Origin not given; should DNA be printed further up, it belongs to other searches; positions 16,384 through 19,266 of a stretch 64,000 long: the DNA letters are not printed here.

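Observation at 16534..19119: Ser/Thr kinase carrying two tandem extracytoplasmic FGE-sulfatase domains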

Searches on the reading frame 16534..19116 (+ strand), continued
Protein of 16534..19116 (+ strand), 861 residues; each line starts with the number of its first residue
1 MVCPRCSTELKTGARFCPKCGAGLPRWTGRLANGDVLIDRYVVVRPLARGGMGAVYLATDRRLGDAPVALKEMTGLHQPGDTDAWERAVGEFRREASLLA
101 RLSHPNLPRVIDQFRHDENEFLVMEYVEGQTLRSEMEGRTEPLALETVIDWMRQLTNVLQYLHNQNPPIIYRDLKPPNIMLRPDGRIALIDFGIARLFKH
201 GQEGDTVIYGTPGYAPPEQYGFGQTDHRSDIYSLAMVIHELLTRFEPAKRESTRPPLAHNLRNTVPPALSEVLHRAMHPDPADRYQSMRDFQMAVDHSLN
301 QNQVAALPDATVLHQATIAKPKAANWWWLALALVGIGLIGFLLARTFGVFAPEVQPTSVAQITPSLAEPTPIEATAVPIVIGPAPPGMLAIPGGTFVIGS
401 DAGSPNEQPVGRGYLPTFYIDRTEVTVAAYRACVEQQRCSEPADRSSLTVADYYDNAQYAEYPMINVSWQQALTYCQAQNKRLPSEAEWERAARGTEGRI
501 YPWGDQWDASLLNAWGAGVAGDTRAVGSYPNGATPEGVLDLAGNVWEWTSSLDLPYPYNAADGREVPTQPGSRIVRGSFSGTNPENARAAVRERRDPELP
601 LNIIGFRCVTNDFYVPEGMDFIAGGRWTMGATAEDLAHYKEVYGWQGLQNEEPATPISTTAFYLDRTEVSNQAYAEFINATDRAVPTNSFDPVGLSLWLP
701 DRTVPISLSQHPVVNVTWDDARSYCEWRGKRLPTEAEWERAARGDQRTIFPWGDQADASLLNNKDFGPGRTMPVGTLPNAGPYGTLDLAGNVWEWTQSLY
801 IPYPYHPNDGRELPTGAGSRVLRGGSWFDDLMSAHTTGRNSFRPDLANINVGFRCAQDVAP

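Call 26: find_encoding_contigs(protein=P0016, flank=6000, max_places=2)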
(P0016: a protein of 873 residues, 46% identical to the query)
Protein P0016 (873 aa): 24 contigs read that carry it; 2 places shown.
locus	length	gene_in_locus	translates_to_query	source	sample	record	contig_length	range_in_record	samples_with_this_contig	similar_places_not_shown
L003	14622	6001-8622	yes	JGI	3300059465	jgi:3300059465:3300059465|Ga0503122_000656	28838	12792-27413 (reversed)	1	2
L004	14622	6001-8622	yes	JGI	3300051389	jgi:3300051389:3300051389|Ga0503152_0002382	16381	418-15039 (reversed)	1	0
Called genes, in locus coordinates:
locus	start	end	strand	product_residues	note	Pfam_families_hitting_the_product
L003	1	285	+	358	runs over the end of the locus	PF13432:TPR_16, PF14559:TPR_19, PF00515:TPR_1 (weak), PF07719:TPR_2 (weak), PF13371:TPR_9, PF13414:TPR_11, PF13428:TPR_14 (weak), PF13424:TPR_12, +10 more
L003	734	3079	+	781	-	-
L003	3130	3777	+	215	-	PF00697:PRAI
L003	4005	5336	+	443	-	PF00149:Metallophos (faint)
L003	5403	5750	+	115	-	-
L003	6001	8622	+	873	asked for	PF00069:Pkinase, PF03109:ABC1 (weak), PF07714:PK_Tyr_Ser-Thr, PF01636:APH (faint), PF03781:FGE-sulfatase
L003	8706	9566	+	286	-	PF00702:Hydrolase, PF13419:HAD_2 (weak)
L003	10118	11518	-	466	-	PF05762:VWA_CoxE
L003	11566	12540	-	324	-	PF13191:AAA_16 (weak), PF00004:AAA, PF07726:AAA_3 (faint), PF07728:AAA_5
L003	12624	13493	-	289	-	PF00149:Metallophos (weak)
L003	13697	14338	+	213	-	PF06971:Put_DNA-bind_N, PF02629:CoA_binding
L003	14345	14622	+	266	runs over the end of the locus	PF02475:TRM5-TYW2_MTfase, PF05050:Methyltransf_21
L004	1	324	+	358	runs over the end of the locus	PF13432:TPR_16, PF14559:TPR_19, PF00515:TPR_1 (weak), PF07719:TPR_2 (weak), PF13371:TPR_9, PF13414:TPR_11, PF13428:TPR_14 (weak), PF13424:TPR_12, +10 more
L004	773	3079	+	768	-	-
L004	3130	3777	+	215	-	PF00697:PRAI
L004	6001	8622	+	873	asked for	PF00069:Pkinase, PF03109:ABC1 (weak), PF07714:PK_Tyr_Ser-Thr, PF01636:APH (faint), PF03781:FGE-sulfatase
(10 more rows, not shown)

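Call 38: find_related_loci(query=window:16534-19116:+, collection=genome_contigs, flank=6000)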
Query window:16534-19116:+ (861 aa) in genome_contigs; peptide patterns used: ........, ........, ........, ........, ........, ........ (x = any residue, [..] = any of these).
600 stretches matched a pattern (row limit reached: there are more); 562 encode a relative of the query (tblastn E <= 1e-3); the best 80 are kept; 80 distinct loci.
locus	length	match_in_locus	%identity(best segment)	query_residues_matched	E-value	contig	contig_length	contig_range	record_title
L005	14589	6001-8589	90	1-861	0e+0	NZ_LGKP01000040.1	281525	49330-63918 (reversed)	Herpetosiphon geysericola strain DSM 7119 contig_7, whole genome shotgun sequence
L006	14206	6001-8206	32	1-854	4e-63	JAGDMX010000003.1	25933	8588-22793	MAG: Chloroflexota bacterium isolate CTSoil_045 scaffold_462, whole genome shotgun sequence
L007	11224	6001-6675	45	388-857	2e-50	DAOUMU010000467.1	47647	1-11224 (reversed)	MAG TPA_asm: Anaerolineae bacterium isolate W92_265 k127_102344, whole genome shotgun sequence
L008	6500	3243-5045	30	34-859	4e-48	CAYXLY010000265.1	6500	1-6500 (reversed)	MAG TPA_asm: uncultured Spirochaetaceae bacterium isolate binchicken_co13_458 genome assembly, contig: NODE_20044_length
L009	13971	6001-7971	29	38-859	1e-44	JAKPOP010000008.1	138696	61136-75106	MAG: Deltaproteobacteria bacterium isolate JPNA_maxbin.075 k141_981745, whole genome shotgun sequence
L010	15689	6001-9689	39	15-291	1e-42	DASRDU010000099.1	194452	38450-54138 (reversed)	MAG TPA_asm: Blastocatellia bacterium isolate SMAG_U9988 k141_72617, whole genome shotgun sequence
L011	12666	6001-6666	43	388-857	2e-41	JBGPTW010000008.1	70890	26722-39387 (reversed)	MAG: Candidatus Methylomirabilia bacterium isolate OBJ1_062018_110_59 k141_1951233_length_70890_cov_15.0000, whole genom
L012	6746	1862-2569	42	378-859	2e-40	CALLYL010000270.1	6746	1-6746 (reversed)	MAG TPA_asm: uncultured Myxococcales bacterium isolate SRR5676476_bin.50_CONCOCT_v1.1_MAG genome assembly, contig: ERZ72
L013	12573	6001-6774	40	375-861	3e-40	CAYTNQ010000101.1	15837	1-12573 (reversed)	MAG TPA_asm: uncultured Anaerolineales bacterium isolate binchicken_co294_35 genome assembly, contig: NODE_3810_length_1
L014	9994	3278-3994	39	378-857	4e-40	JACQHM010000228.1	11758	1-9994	MAG: Candidatus Methylomirabilota bacterium isolate NC_groundwater_1099_Ag_S2p5_61_69 S_2p5_S6_coassembly_k141_3529903,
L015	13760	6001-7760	38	351-859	6e-40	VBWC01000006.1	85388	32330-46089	MAG: Gammaproteobacteria bacterium isolate X1_MaxBin.010 scaffold_66, whole genome shotgun sequence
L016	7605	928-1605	40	388-855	8e-39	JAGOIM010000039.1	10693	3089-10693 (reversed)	MAG: Anaerolineaceae bacterium isolate Go_UH_bin_107 Go_UH_8216_length_10693_cov_8.637706, whole genome shotgun sequence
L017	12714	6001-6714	37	389-859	2e-38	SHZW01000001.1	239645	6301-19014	MAG: Nitrospiraceae bacterium isolate Baikal-deep-G158 BACOMB-40M-C1, whole genome shotgun sequence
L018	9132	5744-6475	35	376-857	2e-38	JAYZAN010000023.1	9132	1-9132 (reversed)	MAG: Nitrospinota bacterium isolate XB_MAG1184 DB_MAG1184_0023, whole genome shotgun sequence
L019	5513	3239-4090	38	387-861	1e-37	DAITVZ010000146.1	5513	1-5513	MAG TPA_asm: Chloroflexota bacterium isolate CTOTU19863 NODE_10203_length_5513_cov_6.585379, whole genome shotgun sequen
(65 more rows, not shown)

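Call 48: search_protein_families(library=padloc, proteins=[window:16534-19116:+], max_evalue=0.001)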
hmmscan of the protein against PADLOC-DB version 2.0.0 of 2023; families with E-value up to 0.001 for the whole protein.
window:16534-19116:+ (861 aa): 34 families (the best 25 are shown)
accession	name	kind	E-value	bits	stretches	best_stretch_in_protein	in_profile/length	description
PDLC04042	PD-T4-6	-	6.3e-62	207.9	1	34-306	4-280/292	-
PDLC04053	PD-T4-6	-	1.3e-58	196.9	1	38-314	8-287/311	-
PDLC04138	mad6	-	2.4e-58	196.5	1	36-298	48-313/659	mads_6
PDLC04054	PD-T4-6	-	5.9e-54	181.8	1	37-314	8-288/347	-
PDLC04060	PD-T4-6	-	6.7e-53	178.3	1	34-305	3-276/486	-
PDLC04061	PD-T4-6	-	7.9e-53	178.7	1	34-306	11-291/510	-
PDLC04044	PD-T4-6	-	1.8e-52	176.8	1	4-304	7-299/372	-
PDLC04047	PD-T4-6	-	1.7e-51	173.2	1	36-305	7-279/327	-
PDLC04045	PD-T4-6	-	5.8e-48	161.6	1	35-321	29-321/350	-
PDLC04057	PD-T4-6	-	1e-47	161.2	1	34-310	3-282/443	-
PDLC04048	PD-T4-6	-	8.3e-46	155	1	34-303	5-277/354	-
PDLC04043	PD-T4-6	-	1.8e-45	153.9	1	40-312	16-292/452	-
PDLC04062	PD-T4-6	-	1.8e-44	150.6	1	13-311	17-307/450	-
PDLC04039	PD-T4-6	-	1.9e-44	150.4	1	37-306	12-283/458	-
PDLC04051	PD-T4-6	-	3.3e-41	139.7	1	4-291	7-287/476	-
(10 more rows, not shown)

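Call 60: predict_structure(alignment_id=A2)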
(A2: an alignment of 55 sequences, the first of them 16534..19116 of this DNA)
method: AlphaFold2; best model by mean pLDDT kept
length: 861 residues; sequences in the alignment: 55
mean_pLDDT: 87.2   pTM: 0.59
mean pLDDT of the five models: 87.2, 86.6, 86.0, 86.1, 85.3
residues with pLDDT >= 90: 588; 70-90: 164; 50-70: 47; < 50: 62
segments of 3 or more residues with pLDDT < 50: 197-201, 304-325, 348-376
pLDDT, mean of each block of 10 residues (from residue 1): 74 78 66 95 91 89 96 70 78 88 95 92 96 94 96 98 92 92 96 57 52 85 84 97 92 89 96 96 95 96 51 37 52 77 57 36 39 51 93 94 91 94 98 98 96 98 98 98 97 95 96 71 92 96 95 89 87 92 91 96 96 95 94 96 91 93 97 97 92 86 95 97 97 97 95 94 86 93 94 97 86 88 93 95 95 95 60
secondary structure, 60 per line:
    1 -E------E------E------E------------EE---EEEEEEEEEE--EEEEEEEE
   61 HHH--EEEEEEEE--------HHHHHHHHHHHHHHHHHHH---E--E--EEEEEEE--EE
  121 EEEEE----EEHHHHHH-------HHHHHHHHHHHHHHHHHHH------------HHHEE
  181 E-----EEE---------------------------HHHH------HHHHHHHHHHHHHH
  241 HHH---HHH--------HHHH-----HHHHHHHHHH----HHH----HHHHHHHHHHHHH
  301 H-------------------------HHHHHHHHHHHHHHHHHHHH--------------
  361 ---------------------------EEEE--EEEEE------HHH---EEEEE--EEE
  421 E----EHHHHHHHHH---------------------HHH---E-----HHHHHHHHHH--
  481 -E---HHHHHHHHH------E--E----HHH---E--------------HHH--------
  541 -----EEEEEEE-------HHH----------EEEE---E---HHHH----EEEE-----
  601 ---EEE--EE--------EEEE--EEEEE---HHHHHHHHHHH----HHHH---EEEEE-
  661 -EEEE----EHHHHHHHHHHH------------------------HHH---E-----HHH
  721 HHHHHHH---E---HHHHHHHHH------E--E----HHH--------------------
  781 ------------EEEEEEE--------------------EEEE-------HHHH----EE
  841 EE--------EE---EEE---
elements in order (helices of 4 or more, strands of 3 or more residues): E41-50 E53-60 E66-73 H82-100 E110-116 E119-125 H132-137 H145-163 E179-181 E187-189 H217-220 H227-243 H258-261 H267-276 H288-301 H327-346 E388-391 E394-398 E411-415 E418-421 H427-435 H469-478 H486-494 E546-552 E573-576 H584-587 E592-595 E604-606 E619-622 E625-629 H633-643 H648-651 E655-659 E662-665 H671-681 H718-727 H735-743 E793-799 E820-823 H831-834 E839-842 E856-858

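Call 68: fold_search(model_id=the predicted structure, library=pdb)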
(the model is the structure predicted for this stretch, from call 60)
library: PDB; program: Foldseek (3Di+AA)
matches with E <= 10: 2000; with E <= 0.001: 2000
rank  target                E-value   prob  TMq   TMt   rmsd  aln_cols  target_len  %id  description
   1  6vqp_A                2.3e-21  1.00  0.25  0.72   4.8       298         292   28  Structure of CalU17 from the Calicheamicin Biosynthesis Pathway of Micromonospora echinospora (released 2021-02-17)
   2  4eqm_D                2.6e-19  1.00  0.27  0.82   8.1       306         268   28  Structural analysis of Staphylococcus aureus serine/threonine kinase PknB (released 2012-06-27)
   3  4eqm_A                9.9e-19  1.00  0.27  0.82   3.1       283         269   31  Structural analysis of Staphylococcus aureus serine/threonine kinase PknB (released 2012-06-27)
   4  9ymt                  1.0e-18  1.00  0.28  0.82   3.8       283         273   31  Staphylococcus aureus serine/threonine kinase Stk1 with inhibitor GW779439X (released 2026-03-11)
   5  7q52                  2.1e-17  1.00  0.28  0.70   5.0       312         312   28  Crystal structure of S/T protein kinase PknG from Mycobacterium tuberculosis in complex with inhibitor L2W (released 2022-06-22)
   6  4x3f_C                4.4e-17  1.00  0.27  0.81   3.5       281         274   31  Crystal structure of the intracellular domain of the M. tuberculosis Ser/Thr kinase PknA (released 2015-01-21)
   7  2pzi_B                4.7e-17  1.00  0.27  0.36   5.3       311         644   29  Crystal Structure of Protein kinase PknG from Mycobacterium tuberculosis in Complex with Tetrahydrobenzothiophene AX20 (released 2007-07-24)
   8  4y0x                  6.5e-17  1.00  0.27  0.66   4.4       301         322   28  Crystal structure of the S/T protein kinase PknG from Mycobacterium tuberculosis in complex with ADP (released 2015-05-20)
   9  2pzi_A                6.9e-17  1.00  0.27  0.34   4.8       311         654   28  Crystal Structure of Protein kinase PknG from Mycobacterium tuberculosis in Complex with Tetrahydrobenzothiophene AX20 (released 2007-07-24)
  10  4ow8                  7.7e-17  1.00  0.27  0.81   4.4       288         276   31  Crystal structure of kinase domain of PknA from Mtb (released 2015-02-04)
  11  5m07_B                9.1e-17  1.00  0.26  0.85   3.3       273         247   29  Crystal structure of Mycobacterium tuberculosis PknI kinase domain, C20A mutant (released 2017-01-11)
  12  5m08_B                1.5e-16  1.00  0.27  0.85   3.1       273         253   29  Crystal structure of Mycobacterium tuberculosis PknI kinase domain, C20A_R136A double mutant (released 2017-01-11)
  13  5m07_A                3.4e-16  1.00  0.26  0.84   3.5       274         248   29  Crystal structure of Mycobacterium tuberculosis PknI kinase domain, C20A mutant (released 2017-01-11)
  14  5m09_B                3.6e-16  1.00  0.27  0.88   2.8       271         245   30  Crystal structure of Mycobacterium tuberculosis PknI kinase domain, C20A_R136N double mutant (released 2017-01-11)
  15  5m09_A                3.8e-16  1.00  0.26  0.85   3.3       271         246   30  Crystal structure of Mycobacterium tuberculosis PknI kinase domain, C20A_R136N double mutant (released 2017-01-11)
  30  5hnv                  8.3e-15  1.00  0.27  0.77   3.8       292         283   25  Crystal structure of PpkA (released 2017-01-25)
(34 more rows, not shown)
